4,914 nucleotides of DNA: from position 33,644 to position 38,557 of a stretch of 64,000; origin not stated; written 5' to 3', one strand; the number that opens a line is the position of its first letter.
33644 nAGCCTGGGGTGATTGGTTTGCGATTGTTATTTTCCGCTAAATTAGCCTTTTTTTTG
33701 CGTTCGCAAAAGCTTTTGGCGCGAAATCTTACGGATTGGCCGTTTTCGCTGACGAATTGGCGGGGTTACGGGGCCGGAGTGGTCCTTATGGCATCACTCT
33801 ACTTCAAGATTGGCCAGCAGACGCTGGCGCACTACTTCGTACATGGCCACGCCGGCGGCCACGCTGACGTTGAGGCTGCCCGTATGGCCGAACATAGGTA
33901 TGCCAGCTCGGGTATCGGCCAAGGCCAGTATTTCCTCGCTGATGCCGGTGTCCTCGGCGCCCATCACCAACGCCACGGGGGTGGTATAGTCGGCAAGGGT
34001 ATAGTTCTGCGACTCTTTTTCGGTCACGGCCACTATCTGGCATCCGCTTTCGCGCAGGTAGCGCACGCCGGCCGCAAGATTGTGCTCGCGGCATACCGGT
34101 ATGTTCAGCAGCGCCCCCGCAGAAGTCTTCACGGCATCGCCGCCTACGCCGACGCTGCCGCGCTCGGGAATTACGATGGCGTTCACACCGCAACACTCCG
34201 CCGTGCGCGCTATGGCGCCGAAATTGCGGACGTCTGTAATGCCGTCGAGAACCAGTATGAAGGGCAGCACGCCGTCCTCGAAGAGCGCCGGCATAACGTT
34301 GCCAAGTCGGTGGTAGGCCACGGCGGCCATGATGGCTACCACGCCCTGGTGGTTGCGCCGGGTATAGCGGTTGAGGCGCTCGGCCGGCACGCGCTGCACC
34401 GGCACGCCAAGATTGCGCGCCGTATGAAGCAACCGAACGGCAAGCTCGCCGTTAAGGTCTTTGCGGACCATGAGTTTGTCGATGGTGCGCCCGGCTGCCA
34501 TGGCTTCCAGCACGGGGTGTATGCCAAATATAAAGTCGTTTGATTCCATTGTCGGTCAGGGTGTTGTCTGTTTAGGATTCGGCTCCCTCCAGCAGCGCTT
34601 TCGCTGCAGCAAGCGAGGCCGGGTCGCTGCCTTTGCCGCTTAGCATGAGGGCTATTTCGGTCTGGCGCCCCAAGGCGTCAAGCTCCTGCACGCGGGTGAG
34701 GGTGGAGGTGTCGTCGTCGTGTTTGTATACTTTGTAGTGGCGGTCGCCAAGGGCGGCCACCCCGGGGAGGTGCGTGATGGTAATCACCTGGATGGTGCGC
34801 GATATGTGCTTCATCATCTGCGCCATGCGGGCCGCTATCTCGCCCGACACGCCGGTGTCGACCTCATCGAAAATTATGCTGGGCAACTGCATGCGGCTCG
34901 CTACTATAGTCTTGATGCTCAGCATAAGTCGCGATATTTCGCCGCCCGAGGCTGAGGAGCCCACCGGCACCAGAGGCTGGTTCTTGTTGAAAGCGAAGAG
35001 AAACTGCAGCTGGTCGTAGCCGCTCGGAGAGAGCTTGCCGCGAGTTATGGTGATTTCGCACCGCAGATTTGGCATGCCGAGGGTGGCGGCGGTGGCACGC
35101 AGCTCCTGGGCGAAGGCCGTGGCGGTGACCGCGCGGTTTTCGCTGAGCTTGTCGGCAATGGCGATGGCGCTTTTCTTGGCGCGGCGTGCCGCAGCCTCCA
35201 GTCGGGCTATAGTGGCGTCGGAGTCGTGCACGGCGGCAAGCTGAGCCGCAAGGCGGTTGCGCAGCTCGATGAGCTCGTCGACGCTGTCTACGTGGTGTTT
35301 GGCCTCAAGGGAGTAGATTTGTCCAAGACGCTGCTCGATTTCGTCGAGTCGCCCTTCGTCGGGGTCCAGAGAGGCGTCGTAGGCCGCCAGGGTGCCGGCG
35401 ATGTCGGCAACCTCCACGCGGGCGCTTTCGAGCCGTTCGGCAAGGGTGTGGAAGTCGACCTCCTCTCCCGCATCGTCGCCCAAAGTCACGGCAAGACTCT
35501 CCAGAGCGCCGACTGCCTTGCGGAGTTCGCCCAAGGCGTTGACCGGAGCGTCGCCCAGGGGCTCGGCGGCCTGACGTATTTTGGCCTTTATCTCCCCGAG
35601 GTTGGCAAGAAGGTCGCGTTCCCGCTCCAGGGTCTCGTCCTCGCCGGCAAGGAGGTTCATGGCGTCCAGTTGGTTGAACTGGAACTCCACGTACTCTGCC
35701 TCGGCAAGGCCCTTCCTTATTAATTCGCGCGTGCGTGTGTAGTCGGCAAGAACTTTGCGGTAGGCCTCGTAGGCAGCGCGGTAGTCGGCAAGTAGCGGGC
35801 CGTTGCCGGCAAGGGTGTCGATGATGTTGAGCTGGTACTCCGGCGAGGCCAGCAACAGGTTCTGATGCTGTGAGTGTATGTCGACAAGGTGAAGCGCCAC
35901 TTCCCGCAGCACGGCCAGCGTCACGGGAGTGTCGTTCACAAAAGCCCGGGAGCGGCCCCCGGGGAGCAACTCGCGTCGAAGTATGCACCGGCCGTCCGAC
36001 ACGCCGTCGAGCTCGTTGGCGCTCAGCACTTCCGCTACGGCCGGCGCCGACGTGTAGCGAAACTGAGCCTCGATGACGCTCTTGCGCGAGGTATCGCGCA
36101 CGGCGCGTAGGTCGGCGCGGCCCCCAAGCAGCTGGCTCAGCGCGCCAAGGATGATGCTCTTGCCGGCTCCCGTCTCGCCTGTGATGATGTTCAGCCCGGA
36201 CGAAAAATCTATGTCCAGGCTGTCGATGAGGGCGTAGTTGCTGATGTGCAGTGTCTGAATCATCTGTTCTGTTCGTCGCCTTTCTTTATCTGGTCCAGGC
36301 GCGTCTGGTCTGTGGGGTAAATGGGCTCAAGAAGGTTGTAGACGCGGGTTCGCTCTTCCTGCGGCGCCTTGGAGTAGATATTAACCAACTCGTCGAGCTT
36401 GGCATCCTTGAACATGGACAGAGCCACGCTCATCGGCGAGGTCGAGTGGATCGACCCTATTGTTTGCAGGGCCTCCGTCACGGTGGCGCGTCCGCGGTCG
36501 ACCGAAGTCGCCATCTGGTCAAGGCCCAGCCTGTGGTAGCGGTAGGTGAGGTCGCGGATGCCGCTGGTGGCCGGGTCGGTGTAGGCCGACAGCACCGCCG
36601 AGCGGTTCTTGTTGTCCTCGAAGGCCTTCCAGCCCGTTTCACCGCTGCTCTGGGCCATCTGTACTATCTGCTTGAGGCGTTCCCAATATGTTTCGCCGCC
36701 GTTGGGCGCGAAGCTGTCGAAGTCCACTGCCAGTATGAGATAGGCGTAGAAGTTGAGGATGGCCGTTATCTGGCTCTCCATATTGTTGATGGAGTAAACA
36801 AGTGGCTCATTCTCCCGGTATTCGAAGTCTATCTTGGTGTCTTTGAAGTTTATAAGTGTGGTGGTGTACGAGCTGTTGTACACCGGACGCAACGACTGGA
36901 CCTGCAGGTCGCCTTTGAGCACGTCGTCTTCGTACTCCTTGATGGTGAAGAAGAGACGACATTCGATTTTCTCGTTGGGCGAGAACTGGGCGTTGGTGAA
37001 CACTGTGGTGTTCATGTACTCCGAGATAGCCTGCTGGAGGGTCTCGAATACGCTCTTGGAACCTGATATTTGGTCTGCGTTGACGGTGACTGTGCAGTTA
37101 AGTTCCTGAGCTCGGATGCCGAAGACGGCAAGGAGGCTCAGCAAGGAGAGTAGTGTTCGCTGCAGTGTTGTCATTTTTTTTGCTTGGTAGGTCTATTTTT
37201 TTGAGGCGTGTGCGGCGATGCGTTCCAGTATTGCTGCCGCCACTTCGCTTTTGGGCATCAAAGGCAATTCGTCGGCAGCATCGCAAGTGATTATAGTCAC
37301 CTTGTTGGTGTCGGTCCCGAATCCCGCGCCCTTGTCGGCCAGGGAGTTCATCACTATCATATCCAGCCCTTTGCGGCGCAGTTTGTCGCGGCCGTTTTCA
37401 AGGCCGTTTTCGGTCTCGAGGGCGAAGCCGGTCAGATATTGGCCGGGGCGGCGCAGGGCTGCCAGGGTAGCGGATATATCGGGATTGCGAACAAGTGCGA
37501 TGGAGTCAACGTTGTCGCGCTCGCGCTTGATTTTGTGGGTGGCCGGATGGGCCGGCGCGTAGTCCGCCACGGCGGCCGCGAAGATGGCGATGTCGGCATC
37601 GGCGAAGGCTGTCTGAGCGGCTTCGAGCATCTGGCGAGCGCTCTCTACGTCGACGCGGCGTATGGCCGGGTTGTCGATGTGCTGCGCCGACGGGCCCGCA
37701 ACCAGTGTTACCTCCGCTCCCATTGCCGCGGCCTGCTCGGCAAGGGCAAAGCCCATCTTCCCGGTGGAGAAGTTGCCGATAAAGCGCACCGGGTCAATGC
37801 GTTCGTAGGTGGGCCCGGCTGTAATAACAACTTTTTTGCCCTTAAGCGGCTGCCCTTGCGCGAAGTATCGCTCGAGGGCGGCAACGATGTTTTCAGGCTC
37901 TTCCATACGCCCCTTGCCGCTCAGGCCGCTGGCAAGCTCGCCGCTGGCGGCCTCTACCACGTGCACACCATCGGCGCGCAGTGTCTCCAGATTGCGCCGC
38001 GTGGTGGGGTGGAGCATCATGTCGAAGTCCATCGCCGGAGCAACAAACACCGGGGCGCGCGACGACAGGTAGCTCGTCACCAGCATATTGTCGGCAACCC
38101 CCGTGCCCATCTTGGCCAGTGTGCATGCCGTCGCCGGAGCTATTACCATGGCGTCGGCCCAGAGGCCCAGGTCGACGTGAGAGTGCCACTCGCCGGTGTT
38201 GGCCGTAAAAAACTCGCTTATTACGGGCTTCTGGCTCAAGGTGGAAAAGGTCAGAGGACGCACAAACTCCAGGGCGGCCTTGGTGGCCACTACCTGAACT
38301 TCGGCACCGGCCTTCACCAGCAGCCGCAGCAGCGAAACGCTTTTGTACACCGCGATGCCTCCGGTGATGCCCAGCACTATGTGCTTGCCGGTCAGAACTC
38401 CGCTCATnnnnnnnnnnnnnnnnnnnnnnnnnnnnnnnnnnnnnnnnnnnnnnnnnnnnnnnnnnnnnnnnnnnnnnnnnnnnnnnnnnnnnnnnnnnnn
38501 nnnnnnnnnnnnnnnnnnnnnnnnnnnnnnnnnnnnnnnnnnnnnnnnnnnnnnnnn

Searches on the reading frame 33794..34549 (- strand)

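Call 67: search_protein_families(library=pfam, proteins=[window:33794-34549:-], max_evalue=0.0001)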
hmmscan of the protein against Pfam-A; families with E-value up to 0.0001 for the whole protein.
window:33794-34549:- (251 aa): 2 families
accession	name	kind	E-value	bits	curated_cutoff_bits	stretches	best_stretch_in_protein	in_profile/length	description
PF00588.24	SpoU_methylase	-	4.8e-38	130.9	29.7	1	97-237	2-142/142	SpoU rRNA Methylase family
PF08032.17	SpoU_sub_bind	-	3.2e-16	59.8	22.8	1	6-79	1-75/76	RNA 2'-O ribose methyltransferase substrate binding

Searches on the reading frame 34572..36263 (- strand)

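Call 67: search_protein_families(library=pfam, proteins=[window:34572-36263:-], max_evalue=0.0001)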
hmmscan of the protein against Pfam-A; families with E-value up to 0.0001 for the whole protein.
window:34572-36263:- (563 aa): 5 families
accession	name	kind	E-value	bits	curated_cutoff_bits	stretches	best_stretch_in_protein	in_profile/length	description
PF02463.25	SMC_N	-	6.3e-20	72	40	1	2-520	2-219/220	RecF/RecN/SMC N terminal domain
PF13476.12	AAA_23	-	1.6e-11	45.7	27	1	5-52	2-50/201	AAA domain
PF13175.12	AAA_15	-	1.7e-05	25.1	32.1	1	1-47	1-48/374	AAA ATPase domain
PF13304.12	AAA_21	-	4.8e-05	24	27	0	461-502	260-302/304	AAA domain, putative AbiEii toxin, Type IV TA system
PF13555.12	AAA_29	-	8.5e-05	22.7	27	0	3-50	2-50/61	P-loop containing region of AAA domain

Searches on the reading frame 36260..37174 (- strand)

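Call 67: search_protein_families(library=pfam, proteins=[window:36260-37174:-], max_evalue=0.0001)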
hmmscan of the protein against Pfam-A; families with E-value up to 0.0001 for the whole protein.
window:36260-37174:- (304 aa): 1 family
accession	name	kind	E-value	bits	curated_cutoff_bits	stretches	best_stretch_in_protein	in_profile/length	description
PF16119.10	DUF4835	-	1.9e-104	349.1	25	1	23-296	1-276/276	Domain of unknown function (DUF4835)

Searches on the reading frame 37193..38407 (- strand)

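Call 67: search_protein_families(library=pfam, proteins=[window:37193-38407:-], max_evalue=0.0001)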
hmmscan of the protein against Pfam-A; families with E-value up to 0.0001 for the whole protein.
window:37193-38407:- (404 aa): 2 families
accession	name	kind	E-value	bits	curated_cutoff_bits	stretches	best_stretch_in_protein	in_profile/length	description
PF04127.22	DFP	-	3.2e-70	236.2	22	1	188-373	1-186/186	DNA/pantothenate metabolism flavoprotein C-terminal domain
PF02441.25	Flavoprotein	-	4.8e-33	114.5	22.7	1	8-178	1-158/162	Flavoprotein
